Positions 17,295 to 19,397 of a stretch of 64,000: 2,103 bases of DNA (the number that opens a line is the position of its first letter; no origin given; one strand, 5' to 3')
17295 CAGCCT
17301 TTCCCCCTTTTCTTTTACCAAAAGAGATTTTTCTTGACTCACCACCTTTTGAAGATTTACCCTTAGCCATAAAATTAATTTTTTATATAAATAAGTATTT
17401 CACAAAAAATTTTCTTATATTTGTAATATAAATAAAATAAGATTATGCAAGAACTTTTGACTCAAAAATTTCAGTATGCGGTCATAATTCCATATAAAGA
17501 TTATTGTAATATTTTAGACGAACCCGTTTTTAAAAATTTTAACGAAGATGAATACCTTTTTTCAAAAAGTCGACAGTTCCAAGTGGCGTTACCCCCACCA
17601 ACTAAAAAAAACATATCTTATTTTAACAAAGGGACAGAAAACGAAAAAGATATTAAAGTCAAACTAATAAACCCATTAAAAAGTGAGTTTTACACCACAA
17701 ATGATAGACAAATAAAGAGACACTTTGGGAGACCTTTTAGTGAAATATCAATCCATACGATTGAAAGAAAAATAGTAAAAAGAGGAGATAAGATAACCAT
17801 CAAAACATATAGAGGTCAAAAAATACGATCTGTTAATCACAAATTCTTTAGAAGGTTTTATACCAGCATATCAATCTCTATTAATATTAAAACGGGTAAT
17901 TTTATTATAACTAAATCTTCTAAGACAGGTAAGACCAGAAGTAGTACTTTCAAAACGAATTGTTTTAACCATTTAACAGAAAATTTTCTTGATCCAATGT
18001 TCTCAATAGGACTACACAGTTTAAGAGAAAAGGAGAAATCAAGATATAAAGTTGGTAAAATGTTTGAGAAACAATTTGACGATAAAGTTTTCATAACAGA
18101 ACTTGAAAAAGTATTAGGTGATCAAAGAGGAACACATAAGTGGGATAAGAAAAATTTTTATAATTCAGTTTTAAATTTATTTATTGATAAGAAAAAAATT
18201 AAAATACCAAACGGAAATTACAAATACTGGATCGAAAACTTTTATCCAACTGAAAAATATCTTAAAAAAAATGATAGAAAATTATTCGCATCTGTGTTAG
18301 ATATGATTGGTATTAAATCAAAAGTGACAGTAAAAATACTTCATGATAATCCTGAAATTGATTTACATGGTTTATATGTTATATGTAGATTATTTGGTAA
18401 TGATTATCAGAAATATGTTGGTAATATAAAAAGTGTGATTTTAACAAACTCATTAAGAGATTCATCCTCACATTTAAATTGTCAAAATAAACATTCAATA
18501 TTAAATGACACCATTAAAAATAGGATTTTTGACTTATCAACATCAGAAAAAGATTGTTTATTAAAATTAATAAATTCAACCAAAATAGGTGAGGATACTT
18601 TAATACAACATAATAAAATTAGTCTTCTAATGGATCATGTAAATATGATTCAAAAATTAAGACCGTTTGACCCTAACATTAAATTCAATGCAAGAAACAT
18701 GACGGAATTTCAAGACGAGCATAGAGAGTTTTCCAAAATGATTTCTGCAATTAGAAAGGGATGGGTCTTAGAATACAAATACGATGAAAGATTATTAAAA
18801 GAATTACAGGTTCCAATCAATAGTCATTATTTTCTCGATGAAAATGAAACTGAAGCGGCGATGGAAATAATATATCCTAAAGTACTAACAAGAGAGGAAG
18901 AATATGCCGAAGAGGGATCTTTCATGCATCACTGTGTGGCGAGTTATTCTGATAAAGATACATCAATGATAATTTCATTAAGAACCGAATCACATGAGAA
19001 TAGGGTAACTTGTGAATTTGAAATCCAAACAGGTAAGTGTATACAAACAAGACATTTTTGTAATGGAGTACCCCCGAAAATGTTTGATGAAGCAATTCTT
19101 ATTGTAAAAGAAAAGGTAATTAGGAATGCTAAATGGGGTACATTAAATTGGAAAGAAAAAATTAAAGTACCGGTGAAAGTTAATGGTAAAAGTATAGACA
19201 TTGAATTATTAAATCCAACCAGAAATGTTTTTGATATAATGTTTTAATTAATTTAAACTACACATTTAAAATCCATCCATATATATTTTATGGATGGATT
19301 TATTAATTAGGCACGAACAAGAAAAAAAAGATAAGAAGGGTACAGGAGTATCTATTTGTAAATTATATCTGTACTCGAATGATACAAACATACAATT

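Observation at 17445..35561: Three PcfJ-like paralogs, one in a unit with an orphan C5-cytosine methyltransferase and a standalone DnaA domain IV protein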

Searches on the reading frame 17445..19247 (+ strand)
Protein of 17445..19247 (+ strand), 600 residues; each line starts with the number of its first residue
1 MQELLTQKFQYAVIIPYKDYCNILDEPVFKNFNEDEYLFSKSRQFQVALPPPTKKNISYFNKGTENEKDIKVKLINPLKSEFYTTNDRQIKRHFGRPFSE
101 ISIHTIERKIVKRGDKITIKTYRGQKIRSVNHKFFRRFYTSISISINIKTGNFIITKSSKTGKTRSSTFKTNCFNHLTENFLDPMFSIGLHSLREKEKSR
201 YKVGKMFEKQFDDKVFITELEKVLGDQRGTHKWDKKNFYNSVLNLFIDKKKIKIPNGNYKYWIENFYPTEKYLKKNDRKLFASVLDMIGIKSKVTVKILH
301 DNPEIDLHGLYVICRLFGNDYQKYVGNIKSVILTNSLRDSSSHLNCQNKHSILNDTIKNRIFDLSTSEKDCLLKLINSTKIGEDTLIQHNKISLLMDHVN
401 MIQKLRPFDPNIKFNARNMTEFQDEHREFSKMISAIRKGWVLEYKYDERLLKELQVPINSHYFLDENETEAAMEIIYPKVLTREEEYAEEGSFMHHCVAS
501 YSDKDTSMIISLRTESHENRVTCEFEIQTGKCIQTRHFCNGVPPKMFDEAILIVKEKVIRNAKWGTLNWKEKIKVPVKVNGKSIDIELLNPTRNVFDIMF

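Call 3: search_protein_families(library=pfam, proteins=[window:17445-19247:+], max_evalue=0.1)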
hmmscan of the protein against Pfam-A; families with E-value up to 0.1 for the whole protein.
window:17445-19247:+ (600 aa): 1 family
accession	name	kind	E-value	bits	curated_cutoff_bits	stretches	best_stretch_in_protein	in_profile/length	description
PF14284.11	PcfJ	-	1.7e-13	51.1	25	1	455-545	55-140/147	PcfJ-like protein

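Call 4: search_protein_families(library=phrogs, proteins=[window:17445-19247:+], max_evalue=0.01)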
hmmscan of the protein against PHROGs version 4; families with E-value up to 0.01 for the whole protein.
window:17445-19247:+ (600 aa): 2 families
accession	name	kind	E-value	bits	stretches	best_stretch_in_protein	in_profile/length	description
phrog_3169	-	unknown function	7.1e-08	32.9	1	452-545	361-453/474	-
phrog_8470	-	unknown function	0.0014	18.6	1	480-552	468-549/567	-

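Call 23: find_homologous_proteins(query=window:17445-19247:+, max_evalue=0.001)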
Query window:17445-19247:+ (600 aa): 481 proteins with E <= 0.001 among 6736 candidates; the best 120 are listed.
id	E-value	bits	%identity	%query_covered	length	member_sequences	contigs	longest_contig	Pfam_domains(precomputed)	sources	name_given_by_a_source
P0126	0.0e+0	1360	100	100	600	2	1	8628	PF14284.12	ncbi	-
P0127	0.0e+0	1208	88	100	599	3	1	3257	PF14284.12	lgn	-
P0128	1.2e-200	686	54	99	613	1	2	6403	PF14284.12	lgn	-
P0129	6.6e-182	624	50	99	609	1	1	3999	PF14284.12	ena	-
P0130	2.0e-171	590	49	99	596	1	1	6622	PF14284.12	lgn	-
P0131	3.9e-170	585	50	97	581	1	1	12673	PF14284.12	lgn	-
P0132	3.2e-154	533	46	97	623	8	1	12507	PF14284.12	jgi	-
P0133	5.2e-152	526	44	100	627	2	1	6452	PF14284.12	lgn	-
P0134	2.5e-150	520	43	100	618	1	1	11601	PF14284.12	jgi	jgi:hypothetical protein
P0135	1.1e-149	518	45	98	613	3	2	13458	PF14284.12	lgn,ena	-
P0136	4.2e-148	513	44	99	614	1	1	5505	PF14284.12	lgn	-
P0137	8.6e-148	512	43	100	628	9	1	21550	PF14284.12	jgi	-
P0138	1.2e-147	511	43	99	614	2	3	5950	PF14284.12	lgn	-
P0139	2.1e-147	510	42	100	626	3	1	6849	PF14284.12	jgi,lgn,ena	jgi:hypothetical protein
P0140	5.3e-147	509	43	100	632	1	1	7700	PF14284.12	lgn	-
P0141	1.9e-146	507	42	100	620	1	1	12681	PF14284.12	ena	-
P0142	4.6e-146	506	43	100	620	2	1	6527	PF14284.12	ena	-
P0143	6.7e-146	505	43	100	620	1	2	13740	PF14284.12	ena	-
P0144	2.3e-145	504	42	100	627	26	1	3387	PF14284.12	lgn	-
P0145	2.4e-145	504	42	100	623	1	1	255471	PF14284.12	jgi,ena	jgi:hypothetical protein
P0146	8.7e-145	502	43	100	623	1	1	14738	PF14284.12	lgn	-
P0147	1.0e-144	502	43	100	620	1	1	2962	PF14284.12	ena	-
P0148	1.3e-144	501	42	100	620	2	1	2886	PF14284.12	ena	-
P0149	2.3e-144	500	45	92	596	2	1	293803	PF14284.12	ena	-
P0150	5.5e-143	496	41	100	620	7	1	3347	PF14284.12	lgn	-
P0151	6.3e-143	496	43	100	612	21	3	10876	PF14284.12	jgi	jgi:hypothetical protein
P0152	6.6e-143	496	43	97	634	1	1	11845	PF14284.12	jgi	jgi:hypothetical protein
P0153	6.9e-143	496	43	100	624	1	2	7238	PF14284.12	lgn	-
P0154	1.7e-142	494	41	100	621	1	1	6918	PF14284.12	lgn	-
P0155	2.6e-142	494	42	100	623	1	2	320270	PF14284.12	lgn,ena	-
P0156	4.8e-142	493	42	100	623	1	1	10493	PF14284.12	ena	-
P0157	5.2e-142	493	42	100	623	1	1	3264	PF14284.12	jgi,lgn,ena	-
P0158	5.9e-142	492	42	100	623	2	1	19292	PF14284.12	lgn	-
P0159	7.4e-142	492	41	100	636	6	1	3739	PF14284.12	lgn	-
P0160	8.8e-142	492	42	98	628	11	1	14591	PF14284.12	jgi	-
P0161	1.5e-141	491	46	99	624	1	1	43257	PF14284.12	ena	-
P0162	1.9e-141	491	42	97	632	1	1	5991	PF14284.12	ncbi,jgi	ncbi:MAG: PcfJ-like protein [Bacteroidota bacterium]|jgi:hypothetical protein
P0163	2.3e-141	491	42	100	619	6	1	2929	PF14284.12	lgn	-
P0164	5.7e-141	489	42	97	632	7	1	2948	PF14284.12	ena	-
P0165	6.4e-141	489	43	99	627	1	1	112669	PF14284.12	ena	-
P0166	7.0e-141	489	42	100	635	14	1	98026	PF14284.12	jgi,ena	jgi:hypothetical protein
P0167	1.2e-140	488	44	97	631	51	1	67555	PF14284.12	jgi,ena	jgi:hypothetical protein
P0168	1.3e-140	488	42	100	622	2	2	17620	PF14284.12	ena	-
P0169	1.5e-140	488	43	100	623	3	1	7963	PF14284.12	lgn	-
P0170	1.8e-140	488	42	100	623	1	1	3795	PF14284.12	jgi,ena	jgi:hypothetical protein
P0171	1.9e-140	487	43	97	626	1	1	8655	PF14284.12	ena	-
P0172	2.0e-140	487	42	100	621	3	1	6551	PF14284.12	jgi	jgi:hypothetical protein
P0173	2.8e-140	487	42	100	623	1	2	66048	PF14284.12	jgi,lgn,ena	jgi:hypothetical protein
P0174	2.9e-140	487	41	100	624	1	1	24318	PF14284.12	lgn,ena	-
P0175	5.6e-140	486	43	99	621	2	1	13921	PF14284.12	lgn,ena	-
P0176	8.4e-140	485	42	100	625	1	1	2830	PF14284.12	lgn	-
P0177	1.1e-139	485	41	100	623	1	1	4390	PF14284.12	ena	-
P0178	1.4e-139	485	43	100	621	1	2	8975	PF14284.12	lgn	-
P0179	2.6e-139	484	44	100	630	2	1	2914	PF14284.12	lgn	-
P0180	5.0e-138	479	42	100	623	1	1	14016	PF14284.12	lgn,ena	-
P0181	5.5e-138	479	43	99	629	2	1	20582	PF14284.12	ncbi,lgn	-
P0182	8.0e-138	479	41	100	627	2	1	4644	PF14284.12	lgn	-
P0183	8.8e-138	479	46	85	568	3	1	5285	PF14284.12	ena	-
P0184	1.4e-137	478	42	100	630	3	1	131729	PF14284.12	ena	-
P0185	2.8e-137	477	42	100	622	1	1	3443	PF14284.12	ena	-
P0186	5.3e-137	476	43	98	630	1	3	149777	PF14284.12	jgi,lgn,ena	jgi:hypothetical protein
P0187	6.3e-137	476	43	100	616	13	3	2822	PF14284.12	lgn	-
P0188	7.3e-137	476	40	100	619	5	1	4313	PF14284.12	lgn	-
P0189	1.0e-136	475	42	100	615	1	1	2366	PF14284.12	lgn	-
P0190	1.5e-136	475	42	99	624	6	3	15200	PF14284.12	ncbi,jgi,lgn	jgi:hypothetical protein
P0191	2.0e-136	474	42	100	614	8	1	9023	PF14284.12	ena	-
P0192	2.9e-136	474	41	100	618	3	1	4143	PF14284.12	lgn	-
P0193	1.4e-135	471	43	100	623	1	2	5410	PF14284.12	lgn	-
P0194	2.6e-135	471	43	100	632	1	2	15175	PF14284.12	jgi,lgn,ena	jgi:hypothetical protein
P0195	7.6e-135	469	42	99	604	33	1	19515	PF14284.12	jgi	-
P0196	2.1e-134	468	42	99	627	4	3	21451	PF14284.12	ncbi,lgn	-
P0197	2.4e-134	467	42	100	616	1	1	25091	PF14284.12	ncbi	-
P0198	3.1e-134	467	41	98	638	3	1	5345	PF14284.12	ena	-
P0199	1.4e-133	465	41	97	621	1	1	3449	PF14284.12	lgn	-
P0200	1.5e-133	465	42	98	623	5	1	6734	PF14284.12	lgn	-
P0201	2.2e-133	464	41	100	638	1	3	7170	PF14284.12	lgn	-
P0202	2.6e-133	464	41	98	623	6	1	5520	PF14284.12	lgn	-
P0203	3.6e-133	463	41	100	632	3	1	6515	PF14284.12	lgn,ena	-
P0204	9.3e-133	462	41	99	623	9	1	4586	PF14284.12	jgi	-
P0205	1.3e-132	462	42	99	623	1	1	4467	PF14284.12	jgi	jgi:hypothetical protein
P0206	7.7e-132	459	43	99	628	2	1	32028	PF14284.12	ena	-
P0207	1.1e-131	459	41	100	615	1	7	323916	PF14284.12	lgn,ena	-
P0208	2.4e-131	457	43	99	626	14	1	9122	PF14284.12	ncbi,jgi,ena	-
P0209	6.2e-131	456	40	97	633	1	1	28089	PF14284.12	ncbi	-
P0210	1.7e-130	455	42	99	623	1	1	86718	PF14284.12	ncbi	-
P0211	1.8e-130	455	42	99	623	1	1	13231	PF14284.12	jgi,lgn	-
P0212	1.9e-130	454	42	99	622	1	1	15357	PF14284.12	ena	-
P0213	2.3e-130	454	41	98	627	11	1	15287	PF14284.12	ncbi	-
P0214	3.0e-130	454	40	100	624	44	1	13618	PF14284.12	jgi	-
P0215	3.4e-130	454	42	100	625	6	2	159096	PF14284.12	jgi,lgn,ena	jgi:hypothetical protein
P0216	4.5e-130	453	39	99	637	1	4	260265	PF14284.12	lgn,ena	-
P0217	5.3e-130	453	42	100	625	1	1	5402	PF14284.12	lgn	-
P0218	1.6e-129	451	39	99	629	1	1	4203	PF14284.12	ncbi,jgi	jgi:hypothetical protein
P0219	5.4e-129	450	42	99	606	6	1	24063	PF14284.12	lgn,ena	-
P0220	1.3e-128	448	40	99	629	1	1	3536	PF14284.12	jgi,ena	-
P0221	3.7e-128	447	41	99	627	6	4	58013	PF14284.12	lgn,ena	-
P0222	3.7e-128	447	44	88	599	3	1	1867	PF14284.12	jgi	jgi:hypothetical protein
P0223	4.7e-128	447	41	99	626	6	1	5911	PF14284.12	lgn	-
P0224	2.0e-127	445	39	100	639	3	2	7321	PF14284.12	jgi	jgi:hypothetical protein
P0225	3.0e-127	444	42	99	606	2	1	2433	PF14284.12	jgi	-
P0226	3.4e-127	444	41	99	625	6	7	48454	PF14284.12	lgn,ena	-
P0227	4.0e-127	443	41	100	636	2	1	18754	PF14284.12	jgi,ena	jgi:signal peptidase I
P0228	1.0e-126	442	42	99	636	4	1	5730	PF14284.12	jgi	-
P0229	1.0e-126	442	41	100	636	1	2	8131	PF14284.12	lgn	-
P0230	1.1e-126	442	41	100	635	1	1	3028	PF14284.12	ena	-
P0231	1.1e-126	442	40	100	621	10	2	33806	PF14284.12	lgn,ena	-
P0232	1.2e-126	442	41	100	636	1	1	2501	PF14284.12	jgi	jgi:signal peptidase I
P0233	2.7e-126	441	41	100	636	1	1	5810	PF14284.12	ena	-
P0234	3.2e-126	441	42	99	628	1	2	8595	PF14284.12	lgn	-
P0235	3.3e-126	440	41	100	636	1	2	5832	PF14284.12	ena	-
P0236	4.9e-126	440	41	100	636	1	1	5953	PF14284.12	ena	-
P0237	5.1e-126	440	41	100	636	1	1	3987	PF14284.12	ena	-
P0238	5.6e-126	440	41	100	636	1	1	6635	PF14284.12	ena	-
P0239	5.7e-126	440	41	100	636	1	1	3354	PF14284.12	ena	-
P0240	6.3e-126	440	39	100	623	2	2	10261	PF14284.12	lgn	-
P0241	7.1e-126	439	41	100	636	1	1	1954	PF14284.12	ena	-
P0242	2.6e-125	438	42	99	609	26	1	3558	PF14284.12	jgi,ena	jgi:hypothetical protein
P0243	2.6e-125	437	42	100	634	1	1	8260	PF14284.12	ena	-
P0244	2.9e-125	437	41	100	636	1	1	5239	PF14284.12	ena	-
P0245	4.2e-125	437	41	100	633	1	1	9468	PF14284.12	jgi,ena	jgi:hypothetical protein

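Call 55: predict_structure(alignment_id=A2)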
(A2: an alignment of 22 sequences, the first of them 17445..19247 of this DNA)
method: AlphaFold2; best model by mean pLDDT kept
length: 600 residues; sequences in the alignment: 22
mean_pLDDT: 78.2   pTM: 0.56
mean pLDDT of the five models: 78.2, 75.6, 75.1, 73.1, 72.4
residues with pLDDT >= 90: 103; 70-90: 356; 50-70: 106; < 50: 35
segments of 3 or more residues with pLDDT < 50: 22-41, 343-345, 591-600
pLDDT, mean of each block of 10 residues (from residue 1): 88 82 45 44 63 71 62 68 86 85 91 91 89 88 90 90 85 79 67 52 79 81 67 71 83 73 70 71 84 90 86 88 90 81 57 62 82 89 78 86 83 89 87 75 86 90 80 90 80 63 76 86 89 82 87 93 85 78 65 41
secondary structure, 60 per line:
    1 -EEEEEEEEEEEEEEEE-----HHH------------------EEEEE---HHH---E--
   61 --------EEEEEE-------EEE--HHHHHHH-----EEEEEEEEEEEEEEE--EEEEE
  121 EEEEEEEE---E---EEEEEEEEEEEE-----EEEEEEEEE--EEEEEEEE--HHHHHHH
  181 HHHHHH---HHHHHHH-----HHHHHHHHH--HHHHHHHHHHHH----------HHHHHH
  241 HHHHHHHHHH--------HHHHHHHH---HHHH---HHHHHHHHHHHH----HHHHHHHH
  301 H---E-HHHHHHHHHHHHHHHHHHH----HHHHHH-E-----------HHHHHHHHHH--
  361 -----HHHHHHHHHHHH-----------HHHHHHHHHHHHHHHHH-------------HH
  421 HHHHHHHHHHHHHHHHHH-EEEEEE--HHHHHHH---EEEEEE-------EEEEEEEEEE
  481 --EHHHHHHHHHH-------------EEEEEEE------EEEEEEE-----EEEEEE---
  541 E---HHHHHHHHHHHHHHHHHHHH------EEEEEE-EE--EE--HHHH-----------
elements in order: E2-17 E44-48 E69-74 E82-84 H87-93 E99-113 E116-128 E136-147 E153-161 E164-171 H174-186 H190-196 H202-210 H213-224 H235-250 H259-266 H270-273 H277-288 H293-301 H307-325 H330-335 H349-358 H366-377 H389-405 H419-438 E440-445 H448-454 E458-463 E471-480 H484-493 E507-513 E520-526 E532-537 H545-564 E571-576 H586-589

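Call 58: fold_search(model_id=the predicted structure, library=viral)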
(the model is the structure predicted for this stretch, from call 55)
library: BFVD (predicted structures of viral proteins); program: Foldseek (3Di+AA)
matches with E <= 10: 366; with E <= 0.001: 10
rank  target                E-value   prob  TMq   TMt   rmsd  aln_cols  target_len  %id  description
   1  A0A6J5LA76            2.3e-24  1.00  0.47  0.50  12.7       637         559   19  Uncharacterized protein [uncultured Caudovirales phage]
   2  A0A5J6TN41            4.5e-08  1.00  0.25  0.31  21.1       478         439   12  (no name in the UniProt tables at hand)
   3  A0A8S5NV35            8.7e-08  1.00  0.30  0.32  11.6       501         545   12  PcfJ like protein [Myoviridae sp. ctiu99]
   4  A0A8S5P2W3            1.0e-06  1.00  0.15  0.18  19.8       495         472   14  PcfJ like protein [Siphoviridae sp. ctQtc11]
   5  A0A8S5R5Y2            4.8e-06  1.00  0.19  0.20  18.9       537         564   12  PcfJ like protein [Myoviridae sp. ctxbQ4]
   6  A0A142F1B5            6.5e-06  1.00  0.20  0.24  18.5       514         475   14  PcfJ-like protein [Bacillus phage Shbh1]
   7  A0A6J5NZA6            8.7e-06  1.00  0.21  0.19  17.0       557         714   10  PcfJ-like protein [uncultured Caudovirales phage]
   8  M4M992                1.0e-05  1.00  0.18  0.22  16.2       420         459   15  (no name in the UniProt tables at hand)
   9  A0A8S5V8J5            1.3e-05  0.99  0.14  0.16  22.4       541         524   15  PcfJ like protein [Myoviridae sp. ctDzM5]
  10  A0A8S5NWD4            9.7e-04  0.96  0.15  0.21  20.4       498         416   11  PcfJ like protein [Siphoviridae sp. ctTnV63]
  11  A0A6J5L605            1.7e-02  0.69  0.17  0.09  20.8       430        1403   12  PcfJ-like protein [uncultured Caudovirales phage]
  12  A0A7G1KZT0            2.4e-02  0.54  0.15  0.23  26.4       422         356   12  (no name in the UniProt tables at hand)
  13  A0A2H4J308            2.8e-02  1.00  0.13  0.55   2.7        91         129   23  PcfJ-like protein (Fragment) [uncultured Caudovirales phage]
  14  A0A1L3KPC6            9.2e-02  0.03  0.08  0.06  34.9       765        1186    8  Uncharacterized protein [Hubei odonate virus 14]
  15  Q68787                2.6e-01  0.60  0.08  0.37   4.9        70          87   16  Glycoprotein B, amino part of (Fragment) [Human cytomegalovirus]
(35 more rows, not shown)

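Call 62: search_protein_families(library=ncbifam, proteins=[window:17445-19247:+], max_evalue=0.1)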
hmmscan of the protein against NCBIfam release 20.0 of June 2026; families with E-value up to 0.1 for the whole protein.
window:17445-19247:+ (600 aa): 0 families

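Call 63: search_protein_families(library=padloc, proteins=[window:17445-19247:+], max_evalue=0.1)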
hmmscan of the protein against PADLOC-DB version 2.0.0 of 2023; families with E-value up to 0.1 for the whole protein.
window:17445-19247:+ (600 aa): 0 families
